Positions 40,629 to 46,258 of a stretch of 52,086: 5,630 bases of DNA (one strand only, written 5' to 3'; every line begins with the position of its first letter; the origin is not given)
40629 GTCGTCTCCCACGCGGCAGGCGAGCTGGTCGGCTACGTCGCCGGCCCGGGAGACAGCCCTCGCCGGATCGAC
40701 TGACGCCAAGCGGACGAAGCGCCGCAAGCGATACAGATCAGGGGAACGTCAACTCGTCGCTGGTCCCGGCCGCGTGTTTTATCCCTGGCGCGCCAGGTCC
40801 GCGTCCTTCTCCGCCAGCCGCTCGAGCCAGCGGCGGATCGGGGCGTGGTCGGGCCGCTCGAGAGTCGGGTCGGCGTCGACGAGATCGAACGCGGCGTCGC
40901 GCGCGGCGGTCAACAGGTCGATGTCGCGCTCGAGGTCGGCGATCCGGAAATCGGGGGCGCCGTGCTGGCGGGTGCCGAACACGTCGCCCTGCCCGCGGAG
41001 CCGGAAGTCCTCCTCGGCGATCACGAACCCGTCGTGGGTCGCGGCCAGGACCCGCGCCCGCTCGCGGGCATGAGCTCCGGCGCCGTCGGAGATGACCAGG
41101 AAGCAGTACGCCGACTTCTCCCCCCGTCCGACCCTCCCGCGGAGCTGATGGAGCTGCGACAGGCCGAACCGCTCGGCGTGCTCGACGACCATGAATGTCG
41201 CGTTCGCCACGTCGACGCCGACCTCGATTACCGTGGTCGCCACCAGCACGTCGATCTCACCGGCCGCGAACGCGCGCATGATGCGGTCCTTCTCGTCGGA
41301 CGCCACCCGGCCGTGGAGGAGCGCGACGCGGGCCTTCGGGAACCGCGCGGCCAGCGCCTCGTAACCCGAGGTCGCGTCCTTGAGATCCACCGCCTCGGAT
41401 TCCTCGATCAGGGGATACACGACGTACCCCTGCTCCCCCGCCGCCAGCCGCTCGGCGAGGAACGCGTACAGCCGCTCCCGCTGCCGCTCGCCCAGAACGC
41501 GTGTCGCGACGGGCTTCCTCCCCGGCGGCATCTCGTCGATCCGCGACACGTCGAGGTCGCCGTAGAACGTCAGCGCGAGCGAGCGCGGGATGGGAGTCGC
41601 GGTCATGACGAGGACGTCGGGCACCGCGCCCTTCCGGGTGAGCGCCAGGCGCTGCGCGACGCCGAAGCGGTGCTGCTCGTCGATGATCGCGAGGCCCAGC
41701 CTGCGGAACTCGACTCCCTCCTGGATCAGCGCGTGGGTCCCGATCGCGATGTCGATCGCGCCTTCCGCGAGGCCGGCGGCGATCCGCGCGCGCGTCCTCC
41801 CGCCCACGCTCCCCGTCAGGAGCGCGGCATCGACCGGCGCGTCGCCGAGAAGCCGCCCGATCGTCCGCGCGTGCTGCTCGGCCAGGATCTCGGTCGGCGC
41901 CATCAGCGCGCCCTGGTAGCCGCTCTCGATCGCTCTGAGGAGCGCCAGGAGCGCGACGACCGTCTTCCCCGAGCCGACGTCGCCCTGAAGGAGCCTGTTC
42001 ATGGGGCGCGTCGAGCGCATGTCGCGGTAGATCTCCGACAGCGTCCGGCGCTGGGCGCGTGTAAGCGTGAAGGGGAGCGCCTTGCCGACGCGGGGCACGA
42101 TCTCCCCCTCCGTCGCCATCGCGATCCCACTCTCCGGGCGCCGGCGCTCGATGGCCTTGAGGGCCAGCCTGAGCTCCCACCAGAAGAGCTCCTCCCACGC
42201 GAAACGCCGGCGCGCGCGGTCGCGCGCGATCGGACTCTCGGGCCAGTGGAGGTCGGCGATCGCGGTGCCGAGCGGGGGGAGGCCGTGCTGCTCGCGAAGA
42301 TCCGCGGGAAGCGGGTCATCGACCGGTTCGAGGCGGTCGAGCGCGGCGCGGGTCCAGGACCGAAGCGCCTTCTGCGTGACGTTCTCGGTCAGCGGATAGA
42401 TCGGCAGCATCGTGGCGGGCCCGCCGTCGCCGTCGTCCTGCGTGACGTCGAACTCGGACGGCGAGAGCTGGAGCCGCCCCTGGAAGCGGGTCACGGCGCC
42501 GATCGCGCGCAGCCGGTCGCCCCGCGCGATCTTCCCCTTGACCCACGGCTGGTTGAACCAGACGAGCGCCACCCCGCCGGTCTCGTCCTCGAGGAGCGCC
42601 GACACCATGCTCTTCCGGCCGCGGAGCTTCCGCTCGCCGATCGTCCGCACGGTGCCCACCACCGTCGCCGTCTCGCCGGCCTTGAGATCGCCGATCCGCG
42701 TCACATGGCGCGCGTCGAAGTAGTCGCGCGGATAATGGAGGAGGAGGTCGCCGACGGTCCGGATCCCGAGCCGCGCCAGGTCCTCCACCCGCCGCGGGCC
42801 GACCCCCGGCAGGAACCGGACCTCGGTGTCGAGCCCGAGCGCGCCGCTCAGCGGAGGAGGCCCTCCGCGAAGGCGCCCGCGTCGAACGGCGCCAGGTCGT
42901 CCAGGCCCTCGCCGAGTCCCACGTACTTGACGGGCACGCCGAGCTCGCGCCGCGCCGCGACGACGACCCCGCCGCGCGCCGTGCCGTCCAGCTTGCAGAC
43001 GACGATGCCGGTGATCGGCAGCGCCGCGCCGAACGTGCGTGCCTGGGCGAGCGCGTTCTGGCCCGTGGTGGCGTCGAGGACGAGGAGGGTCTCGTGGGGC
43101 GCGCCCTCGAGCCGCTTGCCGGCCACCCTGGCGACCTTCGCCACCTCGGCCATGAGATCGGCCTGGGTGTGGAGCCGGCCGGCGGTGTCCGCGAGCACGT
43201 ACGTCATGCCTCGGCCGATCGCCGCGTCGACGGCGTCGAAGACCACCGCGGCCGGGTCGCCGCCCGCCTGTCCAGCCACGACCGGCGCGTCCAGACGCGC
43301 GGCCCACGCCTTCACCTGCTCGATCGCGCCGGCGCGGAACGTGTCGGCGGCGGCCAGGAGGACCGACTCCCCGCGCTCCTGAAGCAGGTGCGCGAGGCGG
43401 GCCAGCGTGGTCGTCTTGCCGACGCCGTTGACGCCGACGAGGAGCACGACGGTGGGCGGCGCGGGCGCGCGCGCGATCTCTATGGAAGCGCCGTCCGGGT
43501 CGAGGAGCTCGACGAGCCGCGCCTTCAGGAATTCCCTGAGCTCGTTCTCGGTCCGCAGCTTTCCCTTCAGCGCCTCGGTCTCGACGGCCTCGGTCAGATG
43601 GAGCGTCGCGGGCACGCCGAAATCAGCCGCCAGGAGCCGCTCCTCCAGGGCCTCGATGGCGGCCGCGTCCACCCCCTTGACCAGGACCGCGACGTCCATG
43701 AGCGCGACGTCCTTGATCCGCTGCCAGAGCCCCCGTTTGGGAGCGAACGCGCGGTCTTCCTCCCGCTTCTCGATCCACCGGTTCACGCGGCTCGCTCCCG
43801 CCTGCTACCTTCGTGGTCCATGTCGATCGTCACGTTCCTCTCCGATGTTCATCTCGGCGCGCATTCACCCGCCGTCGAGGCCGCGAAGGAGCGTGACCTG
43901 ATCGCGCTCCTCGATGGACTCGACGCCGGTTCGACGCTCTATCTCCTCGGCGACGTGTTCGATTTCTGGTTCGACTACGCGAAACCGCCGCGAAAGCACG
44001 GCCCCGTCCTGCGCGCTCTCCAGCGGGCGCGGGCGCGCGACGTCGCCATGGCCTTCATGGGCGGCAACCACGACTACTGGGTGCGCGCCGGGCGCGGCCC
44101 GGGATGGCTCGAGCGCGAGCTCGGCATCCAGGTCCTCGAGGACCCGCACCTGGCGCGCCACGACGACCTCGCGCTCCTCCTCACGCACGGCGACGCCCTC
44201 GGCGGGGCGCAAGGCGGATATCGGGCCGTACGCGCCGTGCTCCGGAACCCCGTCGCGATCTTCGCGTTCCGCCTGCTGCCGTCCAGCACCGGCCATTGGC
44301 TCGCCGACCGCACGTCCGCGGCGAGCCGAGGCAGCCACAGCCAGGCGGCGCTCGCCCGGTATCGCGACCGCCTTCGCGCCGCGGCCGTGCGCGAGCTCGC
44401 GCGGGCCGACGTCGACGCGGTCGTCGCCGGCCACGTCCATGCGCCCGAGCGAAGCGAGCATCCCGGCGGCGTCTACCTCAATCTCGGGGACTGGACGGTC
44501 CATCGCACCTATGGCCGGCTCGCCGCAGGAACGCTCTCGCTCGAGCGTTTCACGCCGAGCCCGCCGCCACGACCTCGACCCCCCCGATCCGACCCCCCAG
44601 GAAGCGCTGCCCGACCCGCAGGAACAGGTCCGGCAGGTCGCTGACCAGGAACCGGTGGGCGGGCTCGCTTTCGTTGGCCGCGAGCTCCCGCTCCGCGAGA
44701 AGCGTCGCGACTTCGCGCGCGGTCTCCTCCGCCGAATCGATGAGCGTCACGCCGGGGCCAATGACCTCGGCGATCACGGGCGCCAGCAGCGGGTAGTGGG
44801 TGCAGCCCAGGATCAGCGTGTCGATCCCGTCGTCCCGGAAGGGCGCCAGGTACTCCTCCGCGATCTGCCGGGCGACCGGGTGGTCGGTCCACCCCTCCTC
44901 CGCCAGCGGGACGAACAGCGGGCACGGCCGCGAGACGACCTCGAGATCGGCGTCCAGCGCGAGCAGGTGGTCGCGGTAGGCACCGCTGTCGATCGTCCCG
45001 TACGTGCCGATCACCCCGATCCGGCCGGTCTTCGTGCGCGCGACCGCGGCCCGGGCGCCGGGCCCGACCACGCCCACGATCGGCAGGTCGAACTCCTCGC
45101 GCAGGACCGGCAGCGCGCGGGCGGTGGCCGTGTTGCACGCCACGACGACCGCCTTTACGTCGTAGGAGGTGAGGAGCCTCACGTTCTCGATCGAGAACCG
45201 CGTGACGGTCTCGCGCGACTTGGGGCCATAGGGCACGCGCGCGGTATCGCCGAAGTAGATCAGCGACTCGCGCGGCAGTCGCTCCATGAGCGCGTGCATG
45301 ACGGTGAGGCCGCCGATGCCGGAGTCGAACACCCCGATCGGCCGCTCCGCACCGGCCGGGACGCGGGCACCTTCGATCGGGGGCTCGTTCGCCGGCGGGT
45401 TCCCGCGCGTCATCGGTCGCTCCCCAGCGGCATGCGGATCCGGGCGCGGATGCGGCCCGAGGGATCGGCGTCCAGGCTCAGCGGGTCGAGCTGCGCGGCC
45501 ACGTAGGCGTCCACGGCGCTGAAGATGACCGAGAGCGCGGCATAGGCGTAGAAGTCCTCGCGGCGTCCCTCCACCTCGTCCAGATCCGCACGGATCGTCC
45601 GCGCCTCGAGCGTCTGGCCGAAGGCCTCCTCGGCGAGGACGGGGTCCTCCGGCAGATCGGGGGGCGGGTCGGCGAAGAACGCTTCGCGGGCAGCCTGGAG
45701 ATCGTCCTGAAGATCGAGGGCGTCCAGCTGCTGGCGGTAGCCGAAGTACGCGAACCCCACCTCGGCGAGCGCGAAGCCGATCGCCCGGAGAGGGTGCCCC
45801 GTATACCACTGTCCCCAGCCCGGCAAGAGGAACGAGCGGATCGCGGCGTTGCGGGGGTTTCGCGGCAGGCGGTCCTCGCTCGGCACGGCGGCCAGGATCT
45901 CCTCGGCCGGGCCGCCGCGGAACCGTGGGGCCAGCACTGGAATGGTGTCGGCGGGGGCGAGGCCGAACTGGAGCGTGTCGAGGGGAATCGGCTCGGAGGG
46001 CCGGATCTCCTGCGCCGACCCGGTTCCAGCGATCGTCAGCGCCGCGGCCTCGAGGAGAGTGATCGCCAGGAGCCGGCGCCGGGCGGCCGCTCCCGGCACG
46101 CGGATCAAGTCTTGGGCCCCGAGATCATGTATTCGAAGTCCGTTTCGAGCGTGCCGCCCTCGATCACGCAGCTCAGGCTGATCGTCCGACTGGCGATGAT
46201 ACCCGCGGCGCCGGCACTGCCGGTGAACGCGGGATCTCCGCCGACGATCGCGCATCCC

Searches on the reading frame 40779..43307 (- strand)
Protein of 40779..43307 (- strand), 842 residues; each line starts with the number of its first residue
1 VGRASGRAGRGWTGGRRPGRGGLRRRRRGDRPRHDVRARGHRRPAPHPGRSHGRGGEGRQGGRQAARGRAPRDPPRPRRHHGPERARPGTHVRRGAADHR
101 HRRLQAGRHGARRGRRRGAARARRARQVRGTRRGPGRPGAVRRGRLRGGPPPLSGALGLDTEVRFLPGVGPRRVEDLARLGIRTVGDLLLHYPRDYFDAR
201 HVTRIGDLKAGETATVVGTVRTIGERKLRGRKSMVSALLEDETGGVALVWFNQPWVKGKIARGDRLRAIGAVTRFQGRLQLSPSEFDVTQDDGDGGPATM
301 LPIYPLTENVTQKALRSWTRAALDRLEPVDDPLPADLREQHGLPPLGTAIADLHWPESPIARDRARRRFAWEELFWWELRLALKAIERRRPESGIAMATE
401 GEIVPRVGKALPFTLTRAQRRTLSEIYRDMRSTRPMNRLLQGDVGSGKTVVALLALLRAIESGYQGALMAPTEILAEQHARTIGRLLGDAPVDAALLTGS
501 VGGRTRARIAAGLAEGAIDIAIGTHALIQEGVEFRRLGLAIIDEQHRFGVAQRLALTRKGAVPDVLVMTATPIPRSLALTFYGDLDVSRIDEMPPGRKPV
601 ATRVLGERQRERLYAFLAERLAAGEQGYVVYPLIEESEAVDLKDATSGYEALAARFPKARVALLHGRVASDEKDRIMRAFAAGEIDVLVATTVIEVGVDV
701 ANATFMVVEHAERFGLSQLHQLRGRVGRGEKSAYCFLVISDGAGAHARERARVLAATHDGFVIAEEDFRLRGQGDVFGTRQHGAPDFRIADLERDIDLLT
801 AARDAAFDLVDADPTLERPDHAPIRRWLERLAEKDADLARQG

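Call 13: search_protein_families(library=pfam, proteins=[window:40779-43307:-], max_evalue=0.001)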
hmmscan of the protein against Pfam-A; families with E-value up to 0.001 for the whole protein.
window:40779-43307:- (842 aa): 8 families
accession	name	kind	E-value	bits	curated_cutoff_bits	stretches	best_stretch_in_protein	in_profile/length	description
PF17191.10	RecG_wedge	-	3.2e-29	102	23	1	163-320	2-156/162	RecG wedge domain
PF00270.35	DEAD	-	8.9e-21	74.8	26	1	416-576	1-163/167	DEAD/DEAH box helicase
PF00271.37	Helicase_C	-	5.6e-17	62.4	23.5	1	623-728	14-108/110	Helicase conserved C-terminal domain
PF19833.4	RecG_dom3_C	-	6.4e-17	61.8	26.8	1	757-838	1-83/87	ATP-dependent DNA helicase RecG, domain 3, C-terminal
PF01336.31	tRNA_anti-codon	-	2.7e-10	40.5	27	1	215-286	2-72/75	OB-fold nucleic acid binding domain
PF04851.21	ResIII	-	3e-06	27.7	22.5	1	415-572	4-162/164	Type III restriction enzyme, res subunit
PF22590.2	Cas3-like_C_2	-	3.3e-06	27.8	27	1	643-729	13-104/106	CRISPR-associated nuclease/helicase Cas3, C-terminal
PF13191.12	AAA_16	-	0.0004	21.3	32.6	0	418-497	7-92/167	AAA ATPase domain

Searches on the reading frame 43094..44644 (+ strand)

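Call 13: search_protein_families(library=pfam, proteins=[window:43094-44644:+], max_evalue=0.001)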
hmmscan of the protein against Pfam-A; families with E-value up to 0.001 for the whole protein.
window:43094-44644:+ (516 aa): 2 families
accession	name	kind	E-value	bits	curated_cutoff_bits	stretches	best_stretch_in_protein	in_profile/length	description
PF12850.12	Metallophos_2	-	1.8e-07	31.8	27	1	417-477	90-145/154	Calcineurin-like phosphoesterase superfamily domain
PF00149.33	Metallophos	-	3.3e-07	31.4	21.5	1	246-451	3-191/191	Calcineurin-like phosphoesterase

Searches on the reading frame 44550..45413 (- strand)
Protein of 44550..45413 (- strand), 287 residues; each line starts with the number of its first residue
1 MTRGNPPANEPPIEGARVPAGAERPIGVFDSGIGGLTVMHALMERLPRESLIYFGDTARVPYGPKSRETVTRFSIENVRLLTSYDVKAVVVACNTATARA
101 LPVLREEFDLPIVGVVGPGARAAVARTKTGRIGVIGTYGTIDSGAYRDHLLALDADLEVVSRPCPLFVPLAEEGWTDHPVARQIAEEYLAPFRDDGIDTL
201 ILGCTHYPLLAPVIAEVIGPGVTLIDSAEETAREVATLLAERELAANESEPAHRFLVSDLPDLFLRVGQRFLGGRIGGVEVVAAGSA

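Call 13: search_protein_families(library=pfam, proteins=[window:44550-45413:-], max_evalue=0.001)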
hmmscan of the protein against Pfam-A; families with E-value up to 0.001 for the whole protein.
window:44550-45413:- (287 aa): 1 family
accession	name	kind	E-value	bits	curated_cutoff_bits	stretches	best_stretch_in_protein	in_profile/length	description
PF01177.27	Asp_Glu_race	-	2.4e-26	93.3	31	1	41-234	15-210/211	Asp/Glu/Hydantoin racemase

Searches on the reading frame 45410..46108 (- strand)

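Call 13: search_protein_families(library=pfam, proteins=[window:45410-46108:-], max_evalue=0.001)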
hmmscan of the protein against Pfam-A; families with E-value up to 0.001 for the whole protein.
window:45410-46108:- (232 aa): 1 family
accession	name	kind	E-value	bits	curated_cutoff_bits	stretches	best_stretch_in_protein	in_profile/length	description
PF18935.5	DUF5683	-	3.6e-09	37.2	26.7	1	83-222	3-130/151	Family of unknown function (DUF5683)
